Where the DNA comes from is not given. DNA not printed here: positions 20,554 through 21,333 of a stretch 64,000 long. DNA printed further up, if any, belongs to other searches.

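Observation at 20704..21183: Hydrogenase-maturation-protease homolog with Glu-to-Gln change and no hydrogenase nearby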

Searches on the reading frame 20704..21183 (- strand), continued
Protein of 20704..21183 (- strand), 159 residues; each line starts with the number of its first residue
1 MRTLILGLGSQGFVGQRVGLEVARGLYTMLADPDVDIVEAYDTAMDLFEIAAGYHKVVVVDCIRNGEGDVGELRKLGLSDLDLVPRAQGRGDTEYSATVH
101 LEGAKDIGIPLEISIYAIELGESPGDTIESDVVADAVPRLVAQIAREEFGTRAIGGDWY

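Call 95: predict_structure(alignment_id=A4)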
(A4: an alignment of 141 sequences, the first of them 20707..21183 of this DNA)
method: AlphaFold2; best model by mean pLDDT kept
length: 159 residues; sequences in the alignment: 141
mean_pLDDT: 70.4   pTM: 0.72
mean pLDDT of the five models: 70.4, 68.8, 67.6, 67.1, 65.6
residues with pLDDT >= 90: 39; 70-90: 55; 50-70: 30; < 50: 35
segments of 3 or more residues with pLDDT < 50: 80-106, 152-159
pLDDT, mean of each block of 10 residues (from residue 1): 87 69 95 91 69 87 78 73 35 34 46 85 60 83 91 40
secondary structure, 60 per line:
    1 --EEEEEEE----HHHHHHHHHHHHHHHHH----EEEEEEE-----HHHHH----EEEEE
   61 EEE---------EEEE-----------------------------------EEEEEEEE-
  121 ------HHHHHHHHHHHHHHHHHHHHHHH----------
elements in order: E3-9 H14-30 E35-41 H47-51 E56-63 E73-76 E112-119 H127-149
